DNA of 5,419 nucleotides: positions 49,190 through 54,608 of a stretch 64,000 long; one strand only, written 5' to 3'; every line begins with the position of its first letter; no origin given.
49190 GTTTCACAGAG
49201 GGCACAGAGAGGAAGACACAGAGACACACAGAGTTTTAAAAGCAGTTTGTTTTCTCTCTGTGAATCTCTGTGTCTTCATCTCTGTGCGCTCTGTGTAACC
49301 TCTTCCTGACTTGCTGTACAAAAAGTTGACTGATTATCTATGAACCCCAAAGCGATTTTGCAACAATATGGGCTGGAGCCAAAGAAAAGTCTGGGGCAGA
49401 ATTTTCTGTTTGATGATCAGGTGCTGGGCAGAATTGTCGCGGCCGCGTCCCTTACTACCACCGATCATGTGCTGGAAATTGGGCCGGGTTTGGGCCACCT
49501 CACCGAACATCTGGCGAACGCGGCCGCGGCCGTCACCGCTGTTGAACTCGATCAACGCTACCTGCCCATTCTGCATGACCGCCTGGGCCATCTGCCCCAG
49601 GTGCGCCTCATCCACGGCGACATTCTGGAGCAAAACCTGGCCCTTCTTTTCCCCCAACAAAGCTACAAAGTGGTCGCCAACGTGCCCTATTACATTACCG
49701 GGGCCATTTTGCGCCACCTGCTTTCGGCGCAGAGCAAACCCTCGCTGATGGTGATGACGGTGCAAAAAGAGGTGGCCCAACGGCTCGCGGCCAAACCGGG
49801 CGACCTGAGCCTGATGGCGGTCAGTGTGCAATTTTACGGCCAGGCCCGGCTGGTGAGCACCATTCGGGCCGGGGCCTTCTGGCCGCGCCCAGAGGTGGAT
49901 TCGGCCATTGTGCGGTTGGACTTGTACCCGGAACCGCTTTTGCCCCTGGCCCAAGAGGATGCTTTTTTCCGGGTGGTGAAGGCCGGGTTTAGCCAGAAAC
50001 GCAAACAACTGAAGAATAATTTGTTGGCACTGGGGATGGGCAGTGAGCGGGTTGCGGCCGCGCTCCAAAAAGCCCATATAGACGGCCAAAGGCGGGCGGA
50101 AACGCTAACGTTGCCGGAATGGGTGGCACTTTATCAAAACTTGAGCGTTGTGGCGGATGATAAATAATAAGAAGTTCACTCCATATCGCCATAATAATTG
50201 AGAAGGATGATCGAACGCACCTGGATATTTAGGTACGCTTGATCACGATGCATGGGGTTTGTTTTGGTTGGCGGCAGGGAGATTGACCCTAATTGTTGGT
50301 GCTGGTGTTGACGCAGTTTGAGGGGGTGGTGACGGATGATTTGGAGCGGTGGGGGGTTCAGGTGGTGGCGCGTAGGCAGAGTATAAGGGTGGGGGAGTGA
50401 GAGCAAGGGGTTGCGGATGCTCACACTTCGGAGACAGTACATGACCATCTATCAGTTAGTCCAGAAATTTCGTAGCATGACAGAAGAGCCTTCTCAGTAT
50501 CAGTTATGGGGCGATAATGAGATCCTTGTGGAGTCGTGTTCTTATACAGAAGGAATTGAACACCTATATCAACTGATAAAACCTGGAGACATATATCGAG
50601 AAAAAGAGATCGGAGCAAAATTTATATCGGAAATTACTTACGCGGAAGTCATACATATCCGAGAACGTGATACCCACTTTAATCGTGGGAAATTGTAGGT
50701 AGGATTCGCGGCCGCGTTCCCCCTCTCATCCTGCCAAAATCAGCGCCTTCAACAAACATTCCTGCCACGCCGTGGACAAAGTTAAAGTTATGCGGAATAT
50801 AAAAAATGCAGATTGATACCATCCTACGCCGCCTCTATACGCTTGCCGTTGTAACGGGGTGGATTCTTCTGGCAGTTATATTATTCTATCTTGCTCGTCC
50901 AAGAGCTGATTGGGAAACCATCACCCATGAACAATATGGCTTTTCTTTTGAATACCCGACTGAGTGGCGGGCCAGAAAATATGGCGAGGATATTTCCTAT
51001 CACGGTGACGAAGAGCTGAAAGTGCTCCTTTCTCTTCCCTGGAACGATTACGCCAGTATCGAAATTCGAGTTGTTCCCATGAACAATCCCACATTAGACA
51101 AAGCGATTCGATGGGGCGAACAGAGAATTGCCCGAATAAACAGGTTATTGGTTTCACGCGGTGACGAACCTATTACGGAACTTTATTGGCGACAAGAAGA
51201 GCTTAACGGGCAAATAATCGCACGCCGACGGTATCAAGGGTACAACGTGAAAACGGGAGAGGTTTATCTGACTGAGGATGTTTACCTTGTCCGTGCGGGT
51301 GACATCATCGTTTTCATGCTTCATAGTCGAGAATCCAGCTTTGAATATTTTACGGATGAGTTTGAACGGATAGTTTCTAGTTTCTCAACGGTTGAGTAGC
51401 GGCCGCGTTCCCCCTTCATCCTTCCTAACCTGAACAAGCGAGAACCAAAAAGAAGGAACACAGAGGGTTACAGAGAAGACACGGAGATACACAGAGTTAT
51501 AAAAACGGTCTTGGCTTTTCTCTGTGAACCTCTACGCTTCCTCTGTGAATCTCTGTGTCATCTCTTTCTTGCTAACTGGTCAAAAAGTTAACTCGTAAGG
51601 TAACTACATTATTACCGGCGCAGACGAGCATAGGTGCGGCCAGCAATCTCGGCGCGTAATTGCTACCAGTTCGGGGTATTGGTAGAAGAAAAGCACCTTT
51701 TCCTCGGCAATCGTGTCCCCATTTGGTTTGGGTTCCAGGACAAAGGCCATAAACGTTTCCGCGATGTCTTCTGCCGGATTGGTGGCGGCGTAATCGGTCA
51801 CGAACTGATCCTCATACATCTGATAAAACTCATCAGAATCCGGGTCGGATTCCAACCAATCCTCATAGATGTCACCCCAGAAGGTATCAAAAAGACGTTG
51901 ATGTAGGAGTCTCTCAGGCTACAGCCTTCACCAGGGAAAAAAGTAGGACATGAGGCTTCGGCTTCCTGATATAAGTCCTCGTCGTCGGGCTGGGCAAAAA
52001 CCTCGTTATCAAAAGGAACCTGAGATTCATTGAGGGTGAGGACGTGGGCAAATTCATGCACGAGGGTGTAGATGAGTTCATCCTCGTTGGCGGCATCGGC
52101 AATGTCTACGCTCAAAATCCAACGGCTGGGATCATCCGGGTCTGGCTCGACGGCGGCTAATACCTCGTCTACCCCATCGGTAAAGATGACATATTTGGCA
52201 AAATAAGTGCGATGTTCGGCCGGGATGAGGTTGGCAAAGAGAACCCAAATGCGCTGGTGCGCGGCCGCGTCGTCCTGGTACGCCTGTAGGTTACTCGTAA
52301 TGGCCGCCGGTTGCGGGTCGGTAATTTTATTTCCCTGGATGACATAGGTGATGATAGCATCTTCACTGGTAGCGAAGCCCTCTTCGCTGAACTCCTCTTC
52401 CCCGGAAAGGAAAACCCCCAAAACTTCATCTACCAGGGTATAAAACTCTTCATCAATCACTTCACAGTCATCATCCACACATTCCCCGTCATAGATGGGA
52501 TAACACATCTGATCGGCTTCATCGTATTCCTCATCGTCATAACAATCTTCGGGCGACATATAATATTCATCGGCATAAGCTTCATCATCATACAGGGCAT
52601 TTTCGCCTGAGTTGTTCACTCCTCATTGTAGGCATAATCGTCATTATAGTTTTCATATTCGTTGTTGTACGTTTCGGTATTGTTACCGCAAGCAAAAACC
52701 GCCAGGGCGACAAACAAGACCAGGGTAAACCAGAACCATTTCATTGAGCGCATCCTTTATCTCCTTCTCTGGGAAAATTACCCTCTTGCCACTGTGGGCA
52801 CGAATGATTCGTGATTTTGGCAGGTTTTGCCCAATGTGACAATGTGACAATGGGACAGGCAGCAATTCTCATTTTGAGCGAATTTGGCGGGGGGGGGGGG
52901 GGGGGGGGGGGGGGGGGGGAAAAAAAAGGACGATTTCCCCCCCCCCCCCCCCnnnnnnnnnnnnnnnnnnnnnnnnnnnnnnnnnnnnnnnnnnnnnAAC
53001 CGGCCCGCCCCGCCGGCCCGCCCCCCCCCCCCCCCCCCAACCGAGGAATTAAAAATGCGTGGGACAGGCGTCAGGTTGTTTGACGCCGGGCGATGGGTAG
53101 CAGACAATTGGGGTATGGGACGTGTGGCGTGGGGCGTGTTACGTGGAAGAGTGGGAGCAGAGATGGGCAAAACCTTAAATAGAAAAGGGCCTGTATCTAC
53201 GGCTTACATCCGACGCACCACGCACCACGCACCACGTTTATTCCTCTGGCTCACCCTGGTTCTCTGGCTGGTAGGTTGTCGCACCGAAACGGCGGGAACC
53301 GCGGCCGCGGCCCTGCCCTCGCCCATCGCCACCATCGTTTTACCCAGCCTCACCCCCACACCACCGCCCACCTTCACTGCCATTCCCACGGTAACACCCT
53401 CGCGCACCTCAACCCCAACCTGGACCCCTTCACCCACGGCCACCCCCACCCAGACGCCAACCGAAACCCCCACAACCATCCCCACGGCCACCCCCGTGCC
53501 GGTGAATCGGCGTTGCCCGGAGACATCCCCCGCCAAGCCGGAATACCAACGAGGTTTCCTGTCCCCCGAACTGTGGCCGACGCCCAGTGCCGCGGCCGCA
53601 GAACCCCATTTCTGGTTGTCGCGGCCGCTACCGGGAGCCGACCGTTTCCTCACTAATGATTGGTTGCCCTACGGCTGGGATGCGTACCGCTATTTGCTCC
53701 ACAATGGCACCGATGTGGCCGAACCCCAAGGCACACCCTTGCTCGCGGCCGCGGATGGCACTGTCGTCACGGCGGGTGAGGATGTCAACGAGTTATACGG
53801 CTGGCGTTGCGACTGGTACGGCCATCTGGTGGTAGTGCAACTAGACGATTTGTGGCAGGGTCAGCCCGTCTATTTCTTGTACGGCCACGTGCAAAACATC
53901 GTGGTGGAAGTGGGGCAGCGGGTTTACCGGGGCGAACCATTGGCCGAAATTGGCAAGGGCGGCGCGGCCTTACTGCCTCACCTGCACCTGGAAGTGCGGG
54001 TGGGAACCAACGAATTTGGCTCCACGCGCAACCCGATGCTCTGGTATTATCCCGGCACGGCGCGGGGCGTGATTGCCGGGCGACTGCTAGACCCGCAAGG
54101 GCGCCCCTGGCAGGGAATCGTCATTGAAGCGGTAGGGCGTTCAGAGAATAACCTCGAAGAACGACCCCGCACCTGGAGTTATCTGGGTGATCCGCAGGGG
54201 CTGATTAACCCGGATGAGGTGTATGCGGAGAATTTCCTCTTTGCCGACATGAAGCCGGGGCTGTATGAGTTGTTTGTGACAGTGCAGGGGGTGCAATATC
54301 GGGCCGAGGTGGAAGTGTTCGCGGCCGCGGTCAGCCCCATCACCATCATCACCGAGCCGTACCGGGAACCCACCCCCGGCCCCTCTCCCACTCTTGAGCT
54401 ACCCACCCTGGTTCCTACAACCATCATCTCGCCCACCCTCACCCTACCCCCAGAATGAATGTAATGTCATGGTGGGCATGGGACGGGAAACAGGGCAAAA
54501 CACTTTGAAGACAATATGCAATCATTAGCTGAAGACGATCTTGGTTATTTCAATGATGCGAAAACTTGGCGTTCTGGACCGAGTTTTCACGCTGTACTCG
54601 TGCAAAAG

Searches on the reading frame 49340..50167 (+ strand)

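Call 58: search_protein_families(library=pfam, proteins=[window:49340-50167:+], max_evalue=0.00001)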
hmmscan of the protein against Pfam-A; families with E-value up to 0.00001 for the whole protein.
window:49340-50167:+ (275 aa): 2 families
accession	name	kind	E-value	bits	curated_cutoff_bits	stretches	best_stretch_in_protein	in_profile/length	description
PF00398.26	RrnaAD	-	2.4e-57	194.4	24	1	15-265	5-258/263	Ribosomal RNA adenine dimethylase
PF13649.12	Methyltransf_25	-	6.3e-07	30.4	27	1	44-114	1-70/97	Methyltransferase domain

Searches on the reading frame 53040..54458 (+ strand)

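Call 37: search_protein_families(library=pfam, proteins=[window:53040-54458:+], max_evalue=0.001)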
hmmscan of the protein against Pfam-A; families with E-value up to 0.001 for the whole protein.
window:53040-54458:+ (472 aa): 1 family
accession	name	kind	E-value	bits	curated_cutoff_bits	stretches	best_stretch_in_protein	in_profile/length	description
PF01551.29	Peptidase_M23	-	5.9e-19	68.5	28.7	1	221-324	3-92/96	Peptidase family M23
